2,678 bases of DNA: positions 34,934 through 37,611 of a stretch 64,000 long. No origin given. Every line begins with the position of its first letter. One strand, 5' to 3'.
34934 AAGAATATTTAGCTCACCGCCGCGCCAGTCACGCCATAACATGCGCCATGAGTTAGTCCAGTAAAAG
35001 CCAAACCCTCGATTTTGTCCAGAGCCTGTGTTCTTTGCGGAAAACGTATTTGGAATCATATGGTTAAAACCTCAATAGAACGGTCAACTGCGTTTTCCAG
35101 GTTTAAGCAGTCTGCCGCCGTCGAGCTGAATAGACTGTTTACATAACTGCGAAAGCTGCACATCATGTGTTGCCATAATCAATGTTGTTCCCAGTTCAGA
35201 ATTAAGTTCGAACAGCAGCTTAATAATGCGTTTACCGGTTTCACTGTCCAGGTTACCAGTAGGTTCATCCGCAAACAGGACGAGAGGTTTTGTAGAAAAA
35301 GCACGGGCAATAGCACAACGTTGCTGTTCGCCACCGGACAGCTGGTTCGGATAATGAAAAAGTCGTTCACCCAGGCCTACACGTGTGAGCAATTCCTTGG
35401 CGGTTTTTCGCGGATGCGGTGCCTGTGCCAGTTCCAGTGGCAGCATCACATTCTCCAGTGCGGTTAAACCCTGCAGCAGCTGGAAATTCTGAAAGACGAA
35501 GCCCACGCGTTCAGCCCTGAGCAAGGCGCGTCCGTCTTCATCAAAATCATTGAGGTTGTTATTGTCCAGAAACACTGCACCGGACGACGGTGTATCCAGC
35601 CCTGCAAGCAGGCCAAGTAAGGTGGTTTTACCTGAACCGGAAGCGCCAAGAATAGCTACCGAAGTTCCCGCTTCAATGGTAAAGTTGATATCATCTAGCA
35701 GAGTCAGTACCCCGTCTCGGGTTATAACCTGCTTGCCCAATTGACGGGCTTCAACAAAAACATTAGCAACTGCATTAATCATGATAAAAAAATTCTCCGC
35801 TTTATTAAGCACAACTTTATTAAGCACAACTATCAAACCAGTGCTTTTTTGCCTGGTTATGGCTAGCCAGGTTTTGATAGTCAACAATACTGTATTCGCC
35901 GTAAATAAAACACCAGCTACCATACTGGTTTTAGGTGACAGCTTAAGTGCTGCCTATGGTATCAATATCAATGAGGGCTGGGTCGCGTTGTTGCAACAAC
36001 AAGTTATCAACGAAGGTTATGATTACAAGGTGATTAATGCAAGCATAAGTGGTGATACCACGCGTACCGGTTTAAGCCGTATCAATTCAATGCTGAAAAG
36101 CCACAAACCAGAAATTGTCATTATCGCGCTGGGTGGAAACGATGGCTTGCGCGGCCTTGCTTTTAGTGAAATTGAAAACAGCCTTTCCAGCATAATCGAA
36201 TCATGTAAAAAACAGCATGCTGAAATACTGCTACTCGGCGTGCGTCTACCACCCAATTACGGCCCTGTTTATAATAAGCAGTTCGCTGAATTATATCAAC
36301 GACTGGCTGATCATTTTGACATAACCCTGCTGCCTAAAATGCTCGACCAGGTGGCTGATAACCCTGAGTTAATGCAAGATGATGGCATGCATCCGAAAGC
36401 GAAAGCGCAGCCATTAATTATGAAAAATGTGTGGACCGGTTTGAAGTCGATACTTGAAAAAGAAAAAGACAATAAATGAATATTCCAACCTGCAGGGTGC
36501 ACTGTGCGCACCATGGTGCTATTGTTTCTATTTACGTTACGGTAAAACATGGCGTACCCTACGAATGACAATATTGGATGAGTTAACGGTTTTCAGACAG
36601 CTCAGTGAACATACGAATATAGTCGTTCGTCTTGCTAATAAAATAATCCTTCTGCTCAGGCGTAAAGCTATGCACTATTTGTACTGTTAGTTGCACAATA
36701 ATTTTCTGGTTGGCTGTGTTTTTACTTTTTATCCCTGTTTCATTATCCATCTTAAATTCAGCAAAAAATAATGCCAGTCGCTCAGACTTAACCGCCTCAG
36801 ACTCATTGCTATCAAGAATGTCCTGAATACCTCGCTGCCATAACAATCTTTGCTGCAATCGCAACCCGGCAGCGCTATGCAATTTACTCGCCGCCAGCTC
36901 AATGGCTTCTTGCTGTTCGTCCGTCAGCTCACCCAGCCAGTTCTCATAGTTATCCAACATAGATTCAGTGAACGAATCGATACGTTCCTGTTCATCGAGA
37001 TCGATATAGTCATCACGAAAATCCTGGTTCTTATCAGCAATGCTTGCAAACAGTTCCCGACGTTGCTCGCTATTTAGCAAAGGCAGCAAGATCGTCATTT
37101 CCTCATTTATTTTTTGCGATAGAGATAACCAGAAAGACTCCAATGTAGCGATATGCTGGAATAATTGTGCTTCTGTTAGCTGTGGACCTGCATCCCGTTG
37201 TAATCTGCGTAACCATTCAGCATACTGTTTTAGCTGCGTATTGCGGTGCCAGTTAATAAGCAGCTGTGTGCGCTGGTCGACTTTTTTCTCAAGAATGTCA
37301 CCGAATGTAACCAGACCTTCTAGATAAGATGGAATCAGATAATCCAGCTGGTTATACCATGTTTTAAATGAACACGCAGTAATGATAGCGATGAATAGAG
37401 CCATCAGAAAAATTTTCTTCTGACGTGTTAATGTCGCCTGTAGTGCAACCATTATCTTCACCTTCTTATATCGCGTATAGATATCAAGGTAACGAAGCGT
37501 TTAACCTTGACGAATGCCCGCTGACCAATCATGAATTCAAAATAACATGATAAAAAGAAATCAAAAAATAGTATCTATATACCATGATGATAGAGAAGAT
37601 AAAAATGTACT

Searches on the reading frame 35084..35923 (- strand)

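Call 59: search_protein_families(library=pfam, proteins=[window:35084-35923:-], max_evalue=0.00001)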
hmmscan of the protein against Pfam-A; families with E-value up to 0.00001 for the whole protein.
window:35084-35923:- (279 aa): 2 families
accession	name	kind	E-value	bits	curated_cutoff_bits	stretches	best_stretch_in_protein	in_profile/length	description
PF00005.33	ABC_tran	-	3.8e-33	115.4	25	1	76-222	1-136/137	ABC transporter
PF13304.12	AAA_21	-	4.1e-07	30.8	27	0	191-257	234-302/304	AAA domain, putative AbiEii toxin, Type IV TA system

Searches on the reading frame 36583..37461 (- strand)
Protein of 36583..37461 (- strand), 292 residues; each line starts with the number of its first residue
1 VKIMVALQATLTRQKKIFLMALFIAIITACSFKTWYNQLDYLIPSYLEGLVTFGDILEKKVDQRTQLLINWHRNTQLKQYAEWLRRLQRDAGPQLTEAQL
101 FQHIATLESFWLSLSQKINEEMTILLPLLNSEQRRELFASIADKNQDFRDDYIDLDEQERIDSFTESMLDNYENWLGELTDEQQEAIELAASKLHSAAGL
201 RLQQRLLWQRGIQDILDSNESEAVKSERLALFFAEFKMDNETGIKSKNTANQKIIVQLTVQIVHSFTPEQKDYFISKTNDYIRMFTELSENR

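Call 59: search_protein_families(library=pfam, proteins=[window:36583-37461:-], max_evalue=0.00001)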
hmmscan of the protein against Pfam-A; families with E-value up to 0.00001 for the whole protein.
window:36583-37461:- (292 aa): 1 family
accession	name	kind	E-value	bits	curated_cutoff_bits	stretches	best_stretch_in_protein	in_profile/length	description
PF19795.4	DUF6279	-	1.3e-17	64.8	27.7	1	60-223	12-174/195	Family of unknown function (DUF6279)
